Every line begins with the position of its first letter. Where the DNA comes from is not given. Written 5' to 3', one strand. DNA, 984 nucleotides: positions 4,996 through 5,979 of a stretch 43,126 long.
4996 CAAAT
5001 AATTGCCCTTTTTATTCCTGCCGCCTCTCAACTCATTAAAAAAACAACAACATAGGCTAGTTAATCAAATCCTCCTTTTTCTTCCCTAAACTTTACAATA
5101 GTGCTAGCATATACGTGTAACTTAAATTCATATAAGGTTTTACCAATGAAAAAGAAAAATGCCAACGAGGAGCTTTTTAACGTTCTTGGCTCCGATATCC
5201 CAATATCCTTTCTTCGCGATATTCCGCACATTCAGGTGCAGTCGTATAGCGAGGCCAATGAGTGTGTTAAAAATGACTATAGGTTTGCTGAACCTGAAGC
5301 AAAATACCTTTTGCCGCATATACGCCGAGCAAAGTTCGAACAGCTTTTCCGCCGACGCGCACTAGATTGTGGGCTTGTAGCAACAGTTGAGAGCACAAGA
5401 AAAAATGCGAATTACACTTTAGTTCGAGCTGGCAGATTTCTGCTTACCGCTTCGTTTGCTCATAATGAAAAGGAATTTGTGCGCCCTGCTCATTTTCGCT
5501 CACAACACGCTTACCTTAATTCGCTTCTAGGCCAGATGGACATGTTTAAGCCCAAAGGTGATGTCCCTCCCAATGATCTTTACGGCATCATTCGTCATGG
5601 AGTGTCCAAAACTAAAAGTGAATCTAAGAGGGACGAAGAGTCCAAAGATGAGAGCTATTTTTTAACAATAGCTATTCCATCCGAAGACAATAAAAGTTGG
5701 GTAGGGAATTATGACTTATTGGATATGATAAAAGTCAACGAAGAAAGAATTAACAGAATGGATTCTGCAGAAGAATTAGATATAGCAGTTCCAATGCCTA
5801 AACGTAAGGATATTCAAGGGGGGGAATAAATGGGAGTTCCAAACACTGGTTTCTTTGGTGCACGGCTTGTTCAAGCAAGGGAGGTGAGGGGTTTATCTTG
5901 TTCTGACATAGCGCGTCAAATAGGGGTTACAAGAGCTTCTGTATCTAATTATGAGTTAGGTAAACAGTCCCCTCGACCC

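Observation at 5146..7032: Orphan protein translationally coupled to an XRE-HTH/ImmA-IrrE metallopeptidase fusion: candidate toxin-antitoxin or anti-phage module with an unrecognised partner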

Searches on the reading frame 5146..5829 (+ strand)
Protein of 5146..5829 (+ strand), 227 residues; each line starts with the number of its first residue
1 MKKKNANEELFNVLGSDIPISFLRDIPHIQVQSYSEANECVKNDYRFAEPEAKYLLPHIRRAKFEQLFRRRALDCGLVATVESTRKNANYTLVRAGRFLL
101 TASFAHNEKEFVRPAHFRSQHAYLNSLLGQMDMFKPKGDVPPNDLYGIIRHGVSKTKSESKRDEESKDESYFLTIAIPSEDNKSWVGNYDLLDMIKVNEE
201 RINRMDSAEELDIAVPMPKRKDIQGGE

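Call 3: search_protein_families(library=pfam, proteins=[window:5146-5829:+], max_evalue=1)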
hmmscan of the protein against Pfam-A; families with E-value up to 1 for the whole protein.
window:5146-5829:+ (227 aa): 0 families

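Call 4: search_protein_families(library=padloc, proteins=[window:5146-5829:+], max_evalue=1)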
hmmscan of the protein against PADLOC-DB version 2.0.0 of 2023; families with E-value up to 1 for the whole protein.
window:5146-5829:+ (227 aa): 4 families
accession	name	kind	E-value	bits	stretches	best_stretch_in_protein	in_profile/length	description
PDLC03934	RmrT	-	2.9e-24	83.9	1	8-194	3-184/212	-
PDLC03937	RmrT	-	5.2e-18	63.7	1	6-197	3-190/221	-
PDLC03933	RmrT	-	3.1e-07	28.3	1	12-192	8-174/212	-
PDLC03940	RmrT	-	4.1e-06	24.5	1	29-201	33-200/227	-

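Call 5: search_protein_families(library=ncbifam, proteins=[window:5146-5829:+], max_evalue=1)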
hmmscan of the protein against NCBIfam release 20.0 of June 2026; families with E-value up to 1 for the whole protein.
window:5146-5829:+ (227 aa): 0 families

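Call 6: search_protein_families(library=phrogs, proteins=[window:5146-5829:+], max_evalue=1)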
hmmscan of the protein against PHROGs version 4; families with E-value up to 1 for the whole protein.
window:5146-5829:+ (227 aa): 2 families
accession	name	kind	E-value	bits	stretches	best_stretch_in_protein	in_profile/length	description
phrog_4054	-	unknown function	0.021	16.2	1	75-101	36-62/71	-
phrog_26826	-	unknown function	0.14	12.8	1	29-110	71-151/169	-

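Call 12: find_homologous_proteins(query=window:5146-5826:+, max_evalue=0.001)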
Query window:5146-5826:+ (227 aa): 2 proteins with E <= 0.001 among 195 candidates.
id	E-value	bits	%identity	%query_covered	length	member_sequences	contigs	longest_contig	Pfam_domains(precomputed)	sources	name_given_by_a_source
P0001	7.2e-148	508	100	100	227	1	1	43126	-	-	-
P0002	5.5e-56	208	51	97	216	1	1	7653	-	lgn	-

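Call 14: search_solved_structures(query=window:5146-5826:+, max_evalue=10)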
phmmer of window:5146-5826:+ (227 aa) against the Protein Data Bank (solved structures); distinct sequences matched with E-value up to 10: 1.
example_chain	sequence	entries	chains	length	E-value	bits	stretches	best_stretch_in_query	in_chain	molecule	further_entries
7yrt_A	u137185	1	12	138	0.45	13.7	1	110-155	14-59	histidine kinase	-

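Call 15: find_encoding_contigs(protein=P0002, flank=5000)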
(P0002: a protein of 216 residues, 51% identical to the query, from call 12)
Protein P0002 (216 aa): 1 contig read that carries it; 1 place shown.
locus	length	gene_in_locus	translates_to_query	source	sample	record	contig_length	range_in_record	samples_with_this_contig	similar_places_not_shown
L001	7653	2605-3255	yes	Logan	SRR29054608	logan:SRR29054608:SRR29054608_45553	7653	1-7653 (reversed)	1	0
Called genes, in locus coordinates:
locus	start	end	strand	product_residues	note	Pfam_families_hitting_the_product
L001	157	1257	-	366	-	PF03773:ArsP_1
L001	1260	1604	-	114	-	PF12840:HTH_20 (weak), PF01022:HTH_5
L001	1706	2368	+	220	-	-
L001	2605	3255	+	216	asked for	-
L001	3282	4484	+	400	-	PF01381:HTH_3, PF12844:HTH_19 (faint), PF13560:HTH_31, PF06114:Peptidase_M78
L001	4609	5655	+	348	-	PF01075:Glyco_transf_9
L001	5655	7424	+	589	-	PF00664:ABC_membrane, PF00005:ABC_tran, PF02463:SMC_N (faint)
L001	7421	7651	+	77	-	?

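Call 16: find_encoding_contigs(protein=window:5146-5829:+, flank=10000)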
Protein window:5146-5829:+ (227 aa): no gene with exactly this product is on record in the collection.

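Call 22: search_protein_representatives(protein=window:5146-5826:+)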
Query: 227 residues. Proteins with E-value up to 0.001 (for the whole library): 262; up to 1e-10: 75; up to 1e-30: 3. The best 150 are listed.
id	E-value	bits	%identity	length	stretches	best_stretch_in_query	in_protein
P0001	2.3e-148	508.2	100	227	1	1-227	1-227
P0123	1.4e-57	211.5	52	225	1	3-225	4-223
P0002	1.8e-56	207.9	54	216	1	4-222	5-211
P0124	1.1e-28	117.1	38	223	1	4-210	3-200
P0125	3.5e-27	112.1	37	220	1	8-220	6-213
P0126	1.5e-26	110.0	36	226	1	7-220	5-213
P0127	8.1e-26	107.7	37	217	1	8-226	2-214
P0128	1.2e-24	103.9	37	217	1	17-219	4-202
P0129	2.2e-23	99.7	34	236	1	4-219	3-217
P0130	7.5e-22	94.7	35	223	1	7-209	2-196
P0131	7.6e-22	94.7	34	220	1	8-207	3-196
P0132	1.1e-21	94.2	36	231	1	5-222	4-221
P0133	1.2e-21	94.0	35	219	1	7-200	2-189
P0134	5.9e-21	91.8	35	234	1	6-224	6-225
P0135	6.2e-21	91.7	35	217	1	5-221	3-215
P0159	4.3e-15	72.6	36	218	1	8-197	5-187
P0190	3.0e-11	60.1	27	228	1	15-222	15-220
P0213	9.2e-10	55.2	28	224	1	6-201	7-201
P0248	1.2e-07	48.3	26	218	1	9-217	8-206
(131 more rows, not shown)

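Call 25: predict_structure(protein=window:5146-5826:+)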
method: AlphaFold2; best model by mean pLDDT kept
length: 227 residues; sequences in the alignment: 1
mean_pLDDT: 34.2   pTM: 0.24
mean pLDDT of the five models: 34.2, 32.2, 28.1, 26.1, 25.8
residues with pLDDT >= 90: 0; 70-90: 0; 50-70: 1; < 50: 226
segments of 3 or more residues with pLDDT < 50: 1-214, 216-227
pLDDT, mean of each block of 10 residues (from residue 1): 31 32 28 25 31 33 31 32 32 35 32 33 41 35 35 29 36 37 37 46 42 42 31
secondary structure, 60 per line:
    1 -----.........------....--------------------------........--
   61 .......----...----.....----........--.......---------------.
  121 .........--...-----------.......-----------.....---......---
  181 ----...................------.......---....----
elements in order: H6-14 H21-24 H51-58 H61-67 E79-83 E88-95 E98-104 H120-129 E132-134 E146-152 H164-168 E172-177 E185-190 H191-203 E210-216 H220-223

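Call 39: find_encoding_contigs(protein=P0124, flank=4000, max_places=3)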
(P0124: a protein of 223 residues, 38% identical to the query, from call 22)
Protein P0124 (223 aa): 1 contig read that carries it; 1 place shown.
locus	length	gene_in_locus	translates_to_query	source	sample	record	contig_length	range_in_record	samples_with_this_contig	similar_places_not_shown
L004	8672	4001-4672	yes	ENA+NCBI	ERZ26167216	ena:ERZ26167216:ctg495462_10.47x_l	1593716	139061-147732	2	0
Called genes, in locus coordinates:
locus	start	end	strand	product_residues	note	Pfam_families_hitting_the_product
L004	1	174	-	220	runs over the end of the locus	PF00528:BPD_transp_1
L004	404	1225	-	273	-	PF00497:SBP_bac_3, PF10613:Lig_chan-Glu_bd (faint)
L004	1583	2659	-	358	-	PF02615:Ldh_2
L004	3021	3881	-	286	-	-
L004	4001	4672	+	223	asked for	-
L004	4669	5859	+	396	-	PF01381:HTH_3, PF12844:HTH_19, PF13443:HTH_26 (weak), PF13560:HTH_31, PF06114:Peptidase_M78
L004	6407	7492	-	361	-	PF03215:Rad17 (weak), PF00005:ABC_tran, PF13304:AAA_21 (faint), PF17912:OB_MalK, PF08402:TOBE_2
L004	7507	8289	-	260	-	PF00528:BPD_transp_1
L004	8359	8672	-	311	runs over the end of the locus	PF00528:BPD_transp_1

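Call 40: find_encoding_contigs(protein=P0190, flank=4000, max_places=3)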
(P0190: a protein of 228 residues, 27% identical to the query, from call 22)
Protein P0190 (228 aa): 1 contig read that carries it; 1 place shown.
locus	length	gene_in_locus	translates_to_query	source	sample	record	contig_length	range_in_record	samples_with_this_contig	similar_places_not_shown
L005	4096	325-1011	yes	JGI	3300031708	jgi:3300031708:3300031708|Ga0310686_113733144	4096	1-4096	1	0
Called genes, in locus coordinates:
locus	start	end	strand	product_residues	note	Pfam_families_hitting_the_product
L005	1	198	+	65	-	?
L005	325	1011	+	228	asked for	-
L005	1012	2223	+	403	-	PF01381:HTH_3, PF12844:HTH_19 (weak), PF13560:HTH_31, PF06114:Peptidase_M78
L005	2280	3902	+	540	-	-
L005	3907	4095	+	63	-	?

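Call 41: find_encoding_contigs(protein=P0248, flank=4000, max_places=3)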
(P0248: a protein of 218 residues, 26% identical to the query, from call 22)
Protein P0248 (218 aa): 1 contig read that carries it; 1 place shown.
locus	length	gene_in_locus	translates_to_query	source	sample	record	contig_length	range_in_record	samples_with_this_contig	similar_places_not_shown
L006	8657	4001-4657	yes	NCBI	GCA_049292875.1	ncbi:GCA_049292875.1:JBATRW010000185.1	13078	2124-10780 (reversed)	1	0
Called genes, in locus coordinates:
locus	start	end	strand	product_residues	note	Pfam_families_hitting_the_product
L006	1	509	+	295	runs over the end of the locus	-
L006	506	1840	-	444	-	PF03372:Exo_endo_phos (weak), PF13489:Methyltransf_23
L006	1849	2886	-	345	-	-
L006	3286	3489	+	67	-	-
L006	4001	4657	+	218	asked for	-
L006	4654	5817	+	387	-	PF01381:HTH_3, PF12844:HTH_19, PF13443:HTH_26 (weak), PF13560:HTH_31, PF06114:Peptidase_M78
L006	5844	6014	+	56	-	PF14168:YjzC (faint)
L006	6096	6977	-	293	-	-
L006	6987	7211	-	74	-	-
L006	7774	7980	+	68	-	-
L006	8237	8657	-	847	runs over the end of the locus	PF00873:ACR_tran, PF02355:SecD_SecF_C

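Call 42: find_encoding_contigs(protein=P0213, flank=4000, max_places=3)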
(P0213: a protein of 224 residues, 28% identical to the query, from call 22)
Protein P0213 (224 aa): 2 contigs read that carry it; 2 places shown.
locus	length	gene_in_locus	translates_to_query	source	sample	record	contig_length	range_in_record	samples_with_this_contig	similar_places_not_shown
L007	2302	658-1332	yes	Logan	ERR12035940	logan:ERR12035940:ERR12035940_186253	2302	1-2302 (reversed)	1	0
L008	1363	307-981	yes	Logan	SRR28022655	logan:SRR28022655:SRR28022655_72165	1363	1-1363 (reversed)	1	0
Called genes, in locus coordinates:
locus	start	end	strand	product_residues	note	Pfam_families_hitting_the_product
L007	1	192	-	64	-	?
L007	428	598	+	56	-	-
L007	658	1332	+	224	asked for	-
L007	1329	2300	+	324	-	?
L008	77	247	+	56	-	-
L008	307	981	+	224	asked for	-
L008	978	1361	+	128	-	?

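Call 43: find_encoding_contigs(protein=P0159, flank=4000, max_places=3)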
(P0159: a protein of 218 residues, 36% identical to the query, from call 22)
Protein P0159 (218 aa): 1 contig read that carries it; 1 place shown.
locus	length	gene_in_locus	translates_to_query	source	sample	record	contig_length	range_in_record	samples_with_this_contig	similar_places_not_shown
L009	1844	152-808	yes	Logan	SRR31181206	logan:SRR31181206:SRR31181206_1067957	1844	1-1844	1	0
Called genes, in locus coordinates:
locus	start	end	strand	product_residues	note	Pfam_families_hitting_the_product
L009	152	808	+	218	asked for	-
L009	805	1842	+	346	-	?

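Call 44: predict_structure(alignment_id=A1)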
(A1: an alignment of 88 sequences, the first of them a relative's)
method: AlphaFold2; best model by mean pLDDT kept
length: 227 residues; sequences in the alignment: 88
mean_pLDDT: 89.1   pTM: 0.83
mean pLDDT of the five models: 89.1, 88.4, 88.3, 88.3, 87.8
residues with pLDDT >= 90: 162; 70-90: 34; 50-70: 31; < 50: 0
segments of 3 or more residues with pLDDT < 50: none
pLDDT, mean of each block of 10 residues (from residue 1): 78 96 98 97 97 97 98 98 94 97 96 93 82 63 86 77 64 96 94 96 90 81 76
secondary structure, 60 per line:
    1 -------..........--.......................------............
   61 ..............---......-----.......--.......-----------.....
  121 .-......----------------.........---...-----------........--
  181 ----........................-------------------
elements in order: H8-17 H20-42 H49-74 E78-83 E89-95 E98-104 H116-121 H123-128 E145-153 E171-178 E185-190 H191-208

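Call 46: fold_search(model_id=the predicted structure, library=pdb)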
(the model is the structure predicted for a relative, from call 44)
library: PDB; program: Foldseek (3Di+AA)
matches with E <= 10: 607; with E <= 0.001: 0
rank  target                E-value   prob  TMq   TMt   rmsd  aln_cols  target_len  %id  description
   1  4tkk_A                2.3e-02  0.72  0.25  0.37   7.7       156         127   13  Sulfolobus solfataricus HJC mutants (released 2015-08-12)
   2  1eo4_A                5.2e-02  0.54  0.27  0.26  11.2       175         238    9  ECORV BOUND TO MN2+ AND COGNATE DNA CONTAINING A 3'S SUBSTITION AT THE CLEAVAGE SITE (released 2000-04-04)
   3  1eon_A                9.0e-02  0.47  0.26  0.26   9.0       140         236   11  ECORV BOUND TO 3'-S-PHOSPHOROTHIOLATE DNA AND CA2+ (released 2000-04-04)
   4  6l4l                  9.0e-02  0.30  0.18  0.16   9.7       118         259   12  Crystal structure of S. aureus CntK in inactive state (released 2020-10-21)
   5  6jis                  1.0e-01  0.30  0.16  0.15  10.3       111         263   12  Crystal structure of the histidine racemase CntK in cobalt and nickel transporter system of staphylococcus aureus (released 2019-10-16)
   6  1suz_A                1.0e-01  0.23  0.23  0.21  11.6       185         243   12  The structure of K92A EcoRV bound to cognate DNA and Mg2+ (released 2004-04-06)
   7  2ge5_A                1.1e-01  0.33  0.24  0.25  10.7       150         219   11  EcoRV Restriction Endonuclease C-terminal deletion mutant/GATATC/Ca2+ (released 2006-07-04)
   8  5inn_D                1.5e-01  0.12  0.10  0.10  12.7        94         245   15  Mouse Tdp2 D358N protein, apo state with increased disorder amongst variable DNA-binding grasp conformations (released 2016-04-27)
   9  1b96_A                1.5e-01  0.35  0.27  0.26  10.3       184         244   11  ANALYSIS OF A MUTATIONAL HOT-SPOT IN THE ECORV RESTRICTION ENDONUCLEASE: A CATALYTIC ROLE FOR A MAIN CHAIN CARBONYL GR (released 1999-02-26)
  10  4gyz_E                1.6e-01  0.11  0.10  0.10  12.6        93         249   15  Mus Musculus Tdp2 Bound to dAMP and Mg2+ (released 2012-10-31)
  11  1eo3_A                1.7e-01  0.41  0.26  0.25   9.9       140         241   11  INHIBITION OF ECORV ENDONUCLEASE BY DEOXYRIBO-3'-S-PHOSPHOROTHIOLATES: A HIGH RESOLUTION X-RAY CRYSTALLOGRAPHIC STUDY (released 2000-04-04)
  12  1b97_A                1.9e-01  0.20  0.24  0.23  11.0       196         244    8  ANALYSIS OF A MUTATIONAL HOT-SPOT IN THE ECORV RESTRICTION ENDONUCLEASE: A CATALYTIC ROLE FOR A MAIN CHAIN CARBONYL GR (released 1999-02-26)
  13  7vsr_M                2.1e-01  0.33  0.19  0.15  10.4       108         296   18  Structure of McrBC (stalkless mutant) (released 2023-02-15)
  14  4gz1_A                2.1e-01  0.11  0.10  0.09  10.6        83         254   14  Mus Musculus Tdp2 reaction product (5'-phosphorylated DNA)-Mg2+ complex at 1.5 Angstroms resolution (released 2012-10-31)
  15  4tkd_B                2.2e-01  0.25  0.23  0.37   7.8       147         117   14  Sulfolobus solfataricus HJC mutants (released 2015-08-12)
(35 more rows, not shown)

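Call 47: search_protein_families(library=padloc, alignment_id=A1, max_evalue=0.001)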
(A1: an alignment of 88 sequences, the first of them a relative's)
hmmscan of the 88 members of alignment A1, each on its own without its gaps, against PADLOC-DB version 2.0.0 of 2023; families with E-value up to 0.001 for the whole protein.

A. member 1, P0001 (227 aa): 4 families
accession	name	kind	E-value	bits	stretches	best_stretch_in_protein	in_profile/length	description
PDLC03934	RmrT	-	2.9e-24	83.9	1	8-194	3-184/212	-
PDLC03937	RmrT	-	5.2e-18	63.7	1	6-197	3-190/221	-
PDLC03933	RmrT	-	3.1e-07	28.3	1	12-192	8-174/212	-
PDLC03940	RmrT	-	4.1e-06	24.5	1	29-201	33-200/227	-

B. families by the number of members that match (of 88 scanned): 7 families
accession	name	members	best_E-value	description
PDLC03934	RmrT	88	2.1e-59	-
PDLC03937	RmrT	87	1.8e-25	-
PDLC03933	RmrT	64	3.6e-24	-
PDLC03938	RmrT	37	2.1e-14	-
PDLC03940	RmrT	34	3e-14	-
PDLC03942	RmrT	1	3.5e-05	-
PDLC03179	Specificity_I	1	0.00028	Type I specificity subunit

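Call 48: search_protein_families(library=pfam, alignment_id=A1, max_evalue=0.1)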
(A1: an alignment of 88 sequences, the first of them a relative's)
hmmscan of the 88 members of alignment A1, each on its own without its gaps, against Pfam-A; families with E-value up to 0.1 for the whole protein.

A. member 1, P0001 (227 aa): 0 families

B. families by the number of members that match (of 88 scanned): 12 families
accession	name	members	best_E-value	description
PF20704.4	KH_NucS_shadow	1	0.0039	NucS shadow ORF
PF22267.1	MlrA_C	1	0.016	Transcriptional regulator MlrA, C-terminal domain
PF08606.16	Prp19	1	0.018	Prp19/Pso4-like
PF16209.10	PhoLip_ATPase_N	1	0.033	Phospholipid-translocating ATPase N-terminal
PF01849.23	NAC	1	0.037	NAC domain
PF19514.5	MobC_2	1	0.045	MobC-like protein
PF07452.17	CHRD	1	0.071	CHRD domain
PF00658.24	MLLE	1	0.078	MLLE domain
PF05588.17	Botulinum_HA-17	1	0.079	Clostridium botulinum HA-17 domain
PF16639.10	Apocytochr_F_N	1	0.085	Apocytochrome F, N-terminal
PF09909.14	DUF2138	1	0.092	Uncharacterized protein conserved in bacteria (DUF2138)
PF07550.17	Shr-like_HID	1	0.095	Heme-binding protein Shr-like, Hb-interacting domain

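Call 50: fold_search(model_id=the predicted structure, library=viral)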
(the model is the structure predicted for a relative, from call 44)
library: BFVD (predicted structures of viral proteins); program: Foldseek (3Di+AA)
matches with E <= 10: 664; with E <= 0.001: 0
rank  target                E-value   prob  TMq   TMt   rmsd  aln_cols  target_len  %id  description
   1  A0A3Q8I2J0            5.6e-03  0.82  0.23  0.22  16.4       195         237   12  (no name in the UniProt tables at hand)
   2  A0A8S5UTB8            1.5e-02  0.60  0.22  0.22  16.0       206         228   13  Exonuclease [Myoviridae sp. ctYA416]
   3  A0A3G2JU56            2.7e-02  0.20  0.17  0.06  17.1       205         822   13  Ie1 [Spodoptera exigua multiple nucleopolyhedrovirus]
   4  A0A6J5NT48            2.8e-02  0.23  0.22  0.20  17.0       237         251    9  Uncharacterized protein [uncultured Caudovirales phage]
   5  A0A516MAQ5            3.4e-02  0.30  0.23  0.21  17.9       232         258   10  (no name in the UniProt tables at hand)
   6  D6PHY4                3.6e-02  0.15  0.17  0.18  19.1       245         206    9  (no name in the UniProt tables at hand)
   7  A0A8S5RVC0            3.8e-02  0.33  0.20  0.16  17.6       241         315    9  PD-(D/E)XK nuclease superfamily protein [Siphoviridae sp. ctHip2]
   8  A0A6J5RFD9            4.3e-02  0.60  0.29  0.35   9.6       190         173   15  Uncharacterized protein [uncultured Caudovirales phage]
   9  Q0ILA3                4.3e-02  0.20  0.20  0.07  17.1       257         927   13  Ie-1 [Leucania separata nucleopolyhedrovirus]
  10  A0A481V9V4            4.9e-02  0.23  0.18  0.07  11.2       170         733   10  Ie1/ie0 [Trichoplusia ni single nucleopolyhedrovirus]
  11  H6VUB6                5.5e-02  0.57  0.21  0.07  12.5       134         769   14  Internal virion protein [Escherichia phage phiKT]
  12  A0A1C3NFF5            5.9e-02  0.12  0.12  0.11  17.8       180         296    9  (no name in the UniProt tables at hand)
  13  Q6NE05                6.2e-02  0.16  0.17  0.21  13.2       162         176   10  DUF4365 domain-containing protein [Leptospira phage LE1]
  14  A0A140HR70            6.6e-02  0.21  0.17  0.09  12.8       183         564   11  IE-1 [Lymantria dispar multicapsid nuclear polyhedrosis virus]
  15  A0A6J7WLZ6            7.0e-02  0.25  0.20  0.19  20.4       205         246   13  Exodeoxyribonuclease 8, PDDEXK-like domain containing protein [uncultured Caudovirales phage]
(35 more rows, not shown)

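Call 64: search_dna_similar(query=window:5146-5826:+, collection=plasmids, mode=protein, max_evalue=0.001, max_rows=15)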
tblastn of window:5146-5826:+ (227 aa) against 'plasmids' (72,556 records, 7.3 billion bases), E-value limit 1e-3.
No match.

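Call 65: search_dna_similar(query=window:5146-5826:+, collection=phages, mode=protein, max_evalue=0.001, max_rows=15)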
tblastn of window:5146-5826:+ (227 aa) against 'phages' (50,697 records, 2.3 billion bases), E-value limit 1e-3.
No match.

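Call 66: find_homologous_proteins(query=A1, max_evalue=0.00001)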
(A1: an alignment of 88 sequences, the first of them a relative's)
Query A1 (88 sequences) (227 aa, profile of the alignment): 7 proteins with E <= 0.00001 among 2545 candidates.
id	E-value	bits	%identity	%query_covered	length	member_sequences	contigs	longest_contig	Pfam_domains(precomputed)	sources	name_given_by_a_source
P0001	3.2e-67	244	100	100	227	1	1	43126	-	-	-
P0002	1.4e-62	229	51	97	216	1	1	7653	-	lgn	-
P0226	2.0e-57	212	27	78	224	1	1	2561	-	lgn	-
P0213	1.4e-48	184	25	87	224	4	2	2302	-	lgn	-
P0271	2.2e-45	173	26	94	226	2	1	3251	-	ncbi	-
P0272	4.9e-45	172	26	94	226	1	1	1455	-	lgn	-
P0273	6.9e-26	109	29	56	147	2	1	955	-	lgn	-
